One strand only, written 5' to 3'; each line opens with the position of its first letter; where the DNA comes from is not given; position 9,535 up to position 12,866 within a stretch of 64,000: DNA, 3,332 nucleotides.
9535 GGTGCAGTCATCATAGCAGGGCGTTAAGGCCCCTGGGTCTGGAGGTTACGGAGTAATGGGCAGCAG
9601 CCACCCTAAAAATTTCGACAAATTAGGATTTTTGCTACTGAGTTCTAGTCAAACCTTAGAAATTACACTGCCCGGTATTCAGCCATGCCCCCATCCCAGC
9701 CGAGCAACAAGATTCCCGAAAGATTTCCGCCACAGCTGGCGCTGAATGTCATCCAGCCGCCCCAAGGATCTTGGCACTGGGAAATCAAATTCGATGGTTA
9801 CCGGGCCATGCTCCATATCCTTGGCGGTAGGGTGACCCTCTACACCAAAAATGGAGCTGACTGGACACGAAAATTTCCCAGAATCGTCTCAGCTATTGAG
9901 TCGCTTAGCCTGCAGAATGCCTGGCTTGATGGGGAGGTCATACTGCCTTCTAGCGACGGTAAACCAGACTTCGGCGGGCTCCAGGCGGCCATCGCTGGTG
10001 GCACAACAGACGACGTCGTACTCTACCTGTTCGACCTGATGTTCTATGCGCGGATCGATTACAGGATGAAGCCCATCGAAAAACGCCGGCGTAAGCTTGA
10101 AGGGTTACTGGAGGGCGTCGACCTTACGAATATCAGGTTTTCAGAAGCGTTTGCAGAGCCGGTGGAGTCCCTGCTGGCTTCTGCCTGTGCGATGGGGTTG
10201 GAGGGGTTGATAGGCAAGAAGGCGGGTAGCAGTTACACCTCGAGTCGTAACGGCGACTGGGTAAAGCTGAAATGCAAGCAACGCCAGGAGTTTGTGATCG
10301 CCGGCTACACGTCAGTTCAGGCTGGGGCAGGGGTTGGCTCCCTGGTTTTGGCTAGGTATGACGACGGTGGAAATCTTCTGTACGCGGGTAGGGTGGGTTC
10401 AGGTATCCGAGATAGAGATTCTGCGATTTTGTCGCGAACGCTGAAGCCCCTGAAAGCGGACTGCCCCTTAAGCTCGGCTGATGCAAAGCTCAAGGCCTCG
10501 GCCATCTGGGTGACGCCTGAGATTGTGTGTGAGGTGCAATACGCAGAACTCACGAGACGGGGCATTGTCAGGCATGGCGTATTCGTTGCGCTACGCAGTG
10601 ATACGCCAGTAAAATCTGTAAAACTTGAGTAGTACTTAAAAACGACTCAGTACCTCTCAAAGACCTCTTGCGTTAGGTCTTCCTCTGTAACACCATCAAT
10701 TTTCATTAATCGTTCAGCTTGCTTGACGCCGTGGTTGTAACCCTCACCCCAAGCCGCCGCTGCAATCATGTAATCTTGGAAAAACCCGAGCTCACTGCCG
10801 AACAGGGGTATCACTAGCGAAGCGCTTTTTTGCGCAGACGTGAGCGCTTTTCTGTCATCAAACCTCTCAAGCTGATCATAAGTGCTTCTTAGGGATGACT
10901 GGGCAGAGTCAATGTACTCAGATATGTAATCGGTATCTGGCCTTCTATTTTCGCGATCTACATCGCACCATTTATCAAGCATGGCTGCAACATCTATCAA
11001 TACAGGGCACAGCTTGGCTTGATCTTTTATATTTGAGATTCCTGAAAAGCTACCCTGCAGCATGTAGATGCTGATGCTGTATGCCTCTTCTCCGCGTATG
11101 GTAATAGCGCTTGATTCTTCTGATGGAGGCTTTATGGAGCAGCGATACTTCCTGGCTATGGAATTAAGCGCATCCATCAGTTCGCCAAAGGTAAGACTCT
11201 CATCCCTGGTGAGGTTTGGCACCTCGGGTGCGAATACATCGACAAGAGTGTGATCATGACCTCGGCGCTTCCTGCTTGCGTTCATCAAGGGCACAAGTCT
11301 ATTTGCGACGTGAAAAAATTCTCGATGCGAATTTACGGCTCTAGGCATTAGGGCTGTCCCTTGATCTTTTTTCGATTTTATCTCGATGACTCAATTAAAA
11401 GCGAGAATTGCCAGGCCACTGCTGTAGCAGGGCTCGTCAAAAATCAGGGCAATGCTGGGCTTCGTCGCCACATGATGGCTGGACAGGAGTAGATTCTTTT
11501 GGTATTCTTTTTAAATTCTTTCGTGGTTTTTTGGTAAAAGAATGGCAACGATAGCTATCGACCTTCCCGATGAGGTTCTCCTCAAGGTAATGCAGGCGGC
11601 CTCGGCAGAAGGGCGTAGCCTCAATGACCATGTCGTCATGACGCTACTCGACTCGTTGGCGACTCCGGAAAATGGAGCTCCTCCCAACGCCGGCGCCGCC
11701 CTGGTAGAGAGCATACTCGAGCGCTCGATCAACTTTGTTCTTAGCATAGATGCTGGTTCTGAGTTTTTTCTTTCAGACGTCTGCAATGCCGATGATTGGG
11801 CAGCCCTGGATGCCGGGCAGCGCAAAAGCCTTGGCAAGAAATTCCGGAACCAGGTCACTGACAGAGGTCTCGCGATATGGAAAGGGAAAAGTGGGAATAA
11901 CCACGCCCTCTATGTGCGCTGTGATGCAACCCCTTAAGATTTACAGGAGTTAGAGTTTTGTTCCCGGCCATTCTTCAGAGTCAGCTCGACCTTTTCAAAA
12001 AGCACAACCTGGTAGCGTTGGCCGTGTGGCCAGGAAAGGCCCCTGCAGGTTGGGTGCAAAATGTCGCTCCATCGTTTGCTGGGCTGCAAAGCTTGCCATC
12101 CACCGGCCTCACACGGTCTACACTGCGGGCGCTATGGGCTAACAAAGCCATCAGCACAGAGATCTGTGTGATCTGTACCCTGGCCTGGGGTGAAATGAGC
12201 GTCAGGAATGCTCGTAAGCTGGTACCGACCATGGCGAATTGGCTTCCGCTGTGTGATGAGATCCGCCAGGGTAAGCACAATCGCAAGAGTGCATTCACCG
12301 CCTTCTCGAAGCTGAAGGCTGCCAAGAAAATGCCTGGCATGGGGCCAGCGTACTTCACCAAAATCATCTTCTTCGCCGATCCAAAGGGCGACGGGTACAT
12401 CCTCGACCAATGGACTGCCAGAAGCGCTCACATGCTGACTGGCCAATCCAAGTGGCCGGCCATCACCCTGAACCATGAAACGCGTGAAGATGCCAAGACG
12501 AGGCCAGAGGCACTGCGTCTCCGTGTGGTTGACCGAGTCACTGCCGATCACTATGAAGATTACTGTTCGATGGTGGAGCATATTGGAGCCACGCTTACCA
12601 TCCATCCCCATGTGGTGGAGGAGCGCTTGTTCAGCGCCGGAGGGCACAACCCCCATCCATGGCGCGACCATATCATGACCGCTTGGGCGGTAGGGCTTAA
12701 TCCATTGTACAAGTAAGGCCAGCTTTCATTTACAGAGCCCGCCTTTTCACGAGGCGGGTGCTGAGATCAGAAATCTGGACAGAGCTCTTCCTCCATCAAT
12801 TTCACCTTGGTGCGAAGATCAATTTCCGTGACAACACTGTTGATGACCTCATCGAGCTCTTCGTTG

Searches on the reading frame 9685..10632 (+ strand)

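Call 14: search_protein_families(library=pfam, proteins=[window:9685-10632:+], max_evalue=0.001)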
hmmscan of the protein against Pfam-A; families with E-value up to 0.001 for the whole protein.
window:9685-10632:+ (315 aa): 2 families
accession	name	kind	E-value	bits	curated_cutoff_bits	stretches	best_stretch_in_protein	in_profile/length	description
PF01068.26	DNA_ligase_A_M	-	3.4e-22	79.6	26.2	1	27-196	19-204/204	ATP dependent DNA ligase domain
PF04679.21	DNA_ligase_A_C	-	1.8e-21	76.7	27.5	1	215-306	3-93/94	ATP dependent DNA ligase C terminal region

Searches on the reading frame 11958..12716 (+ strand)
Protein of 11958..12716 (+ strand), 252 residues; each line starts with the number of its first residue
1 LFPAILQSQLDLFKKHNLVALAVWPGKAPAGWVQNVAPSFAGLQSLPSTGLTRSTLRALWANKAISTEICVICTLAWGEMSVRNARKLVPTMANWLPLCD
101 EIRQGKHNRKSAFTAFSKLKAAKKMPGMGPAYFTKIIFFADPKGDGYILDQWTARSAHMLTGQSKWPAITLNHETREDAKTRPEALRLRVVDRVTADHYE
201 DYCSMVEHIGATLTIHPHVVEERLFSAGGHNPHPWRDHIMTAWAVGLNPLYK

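Call 14: search_protein_families(library=pfam, proteins=[window:11958-12716:+], max_evalue=0.001)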
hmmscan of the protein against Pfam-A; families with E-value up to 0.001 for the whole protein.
window:11958-12716:+ (252 aa): 1 family
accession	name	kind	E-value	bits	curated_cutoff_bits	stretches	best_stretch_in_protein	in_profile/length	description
PF21790.3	OGG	-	3.9e-18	66.3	27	1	39-225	31-201/201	Putative 8-oxoguanine DNA glycosylase OGG-like protein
